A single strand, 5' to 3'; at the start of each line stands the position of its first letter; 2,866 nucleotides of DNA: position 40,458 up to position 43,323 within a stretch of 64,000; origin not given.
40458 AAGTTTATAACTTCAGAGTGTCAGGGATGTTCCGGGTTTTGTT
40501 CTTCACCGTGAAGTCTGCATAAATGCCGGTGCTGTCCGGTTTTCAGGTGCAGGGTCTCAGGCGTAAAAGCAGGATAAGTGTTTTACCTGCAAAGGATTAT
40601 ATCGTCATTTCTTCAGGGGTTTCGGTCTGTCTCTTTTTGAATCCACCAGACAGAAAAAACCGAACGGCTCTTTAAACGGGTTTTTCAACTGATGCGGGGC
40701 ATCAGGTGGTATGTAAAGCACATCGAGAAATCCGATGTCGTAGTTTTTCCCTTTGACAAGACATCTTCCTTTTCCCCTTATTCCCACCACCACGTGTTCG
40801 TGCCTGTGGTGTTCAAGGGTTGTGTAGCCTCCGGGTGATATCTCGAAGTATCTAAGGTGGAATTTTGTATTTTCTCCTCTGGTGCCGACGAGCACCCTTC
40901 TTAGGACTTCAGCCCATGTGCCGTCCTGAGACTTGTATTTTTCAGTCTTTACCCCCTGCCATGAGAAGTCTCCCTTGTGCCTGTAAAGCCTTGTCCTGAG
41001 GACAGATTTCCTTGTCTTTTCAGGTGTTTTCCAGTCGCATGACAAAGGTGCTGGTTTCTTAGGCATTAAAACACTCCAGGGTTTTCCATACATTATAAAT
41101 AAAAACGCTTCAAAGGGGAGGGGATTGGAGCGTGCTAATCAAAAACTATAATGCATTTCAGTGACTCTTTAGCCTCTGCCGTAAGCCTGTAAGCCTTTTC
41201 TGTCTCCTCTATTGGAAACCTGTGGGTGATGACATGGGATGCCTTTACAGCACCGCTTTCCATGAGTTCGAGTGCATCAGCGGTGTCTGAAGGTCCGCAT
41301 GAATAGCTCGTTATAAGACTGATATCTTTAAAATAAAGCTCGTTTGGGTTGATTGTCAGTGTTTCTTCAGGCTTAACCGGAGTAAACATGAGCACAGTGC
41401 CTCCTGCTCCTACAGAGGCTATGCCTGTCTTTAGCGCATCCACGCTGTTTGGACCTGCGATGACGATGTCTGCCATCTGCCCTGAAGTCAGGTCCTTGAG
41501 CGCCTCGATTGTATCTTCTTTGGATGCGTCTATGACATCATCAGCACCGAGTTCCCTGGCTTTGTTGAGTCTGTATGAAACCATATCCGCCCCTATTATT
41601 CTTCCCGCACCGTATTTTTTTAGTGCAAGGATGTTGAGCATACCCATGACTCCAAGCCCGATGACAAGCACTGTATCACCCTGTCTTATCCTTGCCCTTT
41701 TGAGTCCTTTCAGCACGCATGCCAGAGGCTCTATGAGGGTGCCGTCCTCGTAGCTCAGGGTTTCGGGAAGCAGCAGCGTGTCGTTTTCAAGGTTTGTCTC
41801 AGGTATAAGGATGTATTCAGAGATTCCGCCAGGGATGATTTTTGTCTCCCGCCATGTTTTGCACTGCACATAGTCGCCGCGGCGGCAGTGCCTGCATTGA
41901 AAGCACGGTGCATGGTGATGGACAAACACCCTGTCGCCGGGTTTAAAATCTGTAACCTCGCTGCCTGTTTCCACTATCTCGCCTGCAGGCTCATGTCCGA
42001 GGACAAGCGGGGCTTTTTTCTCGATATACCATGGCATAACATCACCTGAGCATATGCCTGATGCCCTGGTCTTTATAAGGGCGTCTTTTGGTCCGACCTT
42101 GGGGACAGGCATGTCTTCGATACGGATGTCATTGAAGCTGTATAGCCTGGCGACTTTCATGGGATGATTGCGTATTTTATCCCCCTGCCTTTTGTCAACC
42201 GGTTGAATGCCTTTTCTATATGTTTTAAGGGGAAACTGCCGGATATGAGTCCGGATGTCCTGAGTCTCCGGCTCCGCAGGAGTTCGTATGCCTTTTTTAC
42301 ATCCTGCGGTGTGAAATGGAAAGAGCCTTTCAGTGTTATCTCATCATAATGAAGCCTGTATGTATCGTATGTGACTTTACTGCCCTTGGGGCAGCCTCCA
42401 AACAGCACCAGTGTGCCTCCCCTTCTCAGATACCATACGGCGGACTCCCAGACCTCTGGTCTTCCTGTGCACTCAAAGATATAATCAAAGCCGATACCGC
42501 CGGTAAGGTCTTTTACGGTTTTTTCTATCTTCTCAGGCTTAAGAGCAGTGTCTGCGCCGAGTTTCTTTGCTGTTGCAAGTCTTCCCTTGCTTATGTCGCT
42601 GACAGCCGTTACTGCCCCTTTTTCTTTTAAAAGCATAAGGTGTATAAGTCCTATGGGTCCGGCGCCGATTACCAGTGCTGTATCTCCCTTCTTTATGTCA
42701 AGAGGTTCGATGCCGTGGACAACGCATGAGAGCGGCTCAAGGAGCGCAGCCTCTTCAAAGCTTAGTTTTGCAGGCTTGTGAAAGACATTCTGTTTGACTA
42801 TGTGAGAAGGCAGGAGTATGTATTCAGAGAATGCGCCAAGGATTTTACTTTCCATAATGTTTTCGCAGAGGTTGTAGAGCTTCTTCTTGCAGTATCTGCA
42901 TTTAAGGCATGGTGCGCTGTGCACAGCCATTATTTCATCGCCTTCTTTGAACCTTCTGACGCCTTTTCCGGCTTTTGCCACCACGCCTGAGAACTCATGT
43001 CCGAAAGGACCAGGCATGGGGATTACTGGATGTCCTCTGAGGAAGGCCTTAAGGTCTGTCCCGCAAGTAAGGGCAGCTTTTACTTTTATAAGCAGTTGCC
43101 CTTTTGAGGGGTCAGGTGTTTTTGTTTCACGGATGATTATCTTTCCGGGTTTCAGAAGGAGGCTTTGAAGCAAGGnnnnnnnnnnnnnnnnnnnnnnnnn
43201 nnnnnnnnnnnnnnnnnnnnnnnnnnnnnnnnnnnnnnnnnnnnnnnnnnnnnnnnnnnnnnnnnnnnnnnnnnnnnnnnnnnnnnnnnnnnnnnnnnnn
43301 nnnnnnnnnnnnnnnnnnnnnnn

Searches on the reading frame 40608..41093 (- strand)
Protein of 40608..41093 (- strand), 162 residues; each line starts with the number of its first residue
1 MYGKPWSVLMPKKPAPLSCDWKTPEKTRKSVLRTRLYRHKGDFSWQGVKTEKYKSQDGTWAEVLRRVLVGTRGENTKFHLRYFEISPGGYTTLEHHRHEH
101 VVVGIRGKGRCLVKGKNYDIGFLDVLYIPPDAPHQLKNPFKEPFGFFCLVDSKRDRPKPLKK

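Call 7: search_protein_families(library=pfam, proteins=[window:40608-41093:-], max_evalue=0.001)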
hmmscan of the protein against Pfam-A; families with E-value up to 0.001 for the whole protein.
window:40608-41093:- (162 aa): 3 families
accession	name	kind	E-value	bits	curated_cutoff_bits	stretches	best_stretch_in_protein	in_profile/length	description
PF07883.17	Cupin_2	-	3.8e-10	39.8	27.2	1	82-149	2-69/70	Cupin domain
PF02311.25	AraC_binding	-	3.3e-05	24.1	21.1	1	90-149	15-74/135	AraC-like ligand binding domain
PF01050.24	MannoseP_isomer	-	6.2e-05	23.6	23.6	1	74-144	24-95/116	Mannose-6-phosphate isomerase C-terminal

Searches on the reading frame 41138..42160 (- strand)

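Call 7: search_protein_families(library=pfam, proteins=[window:41138-42160:-], max_evalue=0.001)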
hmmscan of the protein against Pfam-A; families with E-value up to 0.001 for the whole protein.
window:41138-42160:- (341 aa): 4 families
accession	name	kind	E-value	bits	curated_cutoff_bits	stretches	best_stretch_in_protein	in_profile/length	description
PF08240.17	ADH_N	-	2e-25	89.5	23.5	1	23-124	1-99/104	Alcohol dehydrogenase GroES-like domain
PF00107.32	ADH_zinc_N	-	5.1e-21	75.4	31.8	1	173-301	3-128/129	Zinc-binding dehydrogenase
PF16912.11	Glu_dehyd_C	-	2.1e-06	27.8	34.9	1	140-328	4-202/211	Glucose dehydrogenase C-terminus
PF13602.12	ADH_zinc_N_2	-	2.8e-06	28.7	27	1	204-330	1-126/134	Zinc-binding dehydrogenase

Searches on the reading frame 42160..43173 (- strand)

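Call 7: search_protein_families(library=pfam, proteins=[window:42160-43173:-], max_evalue=0.001)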
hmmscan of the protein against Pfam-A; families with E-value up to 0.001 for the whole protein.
window:42160-43173:- (338 aa): 4 families
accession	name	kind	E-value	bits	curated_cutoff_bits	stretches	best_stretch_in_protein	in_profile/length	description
PF00107.32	ADH_zinc_N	-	2.1e-28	99.3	31.8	1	173-299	1-127/129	Zinc-binding dehydrogenase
PF08240.17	ADH_N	-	1.4e-23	83.6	23.5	1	24-126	2-99/104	Alcohol dehydrogenase GroES-like domain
PF16912.11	Glu_dehyd_C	-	7.7e-14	52.1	34.9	1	142-325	4-200/211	Glucose dehydrogenase C-terminus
PF13602.12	ADH_zinc_N_2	-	7.3e-06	27.4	27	1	205-330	1-127/134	Zinc-binding dehydrogenase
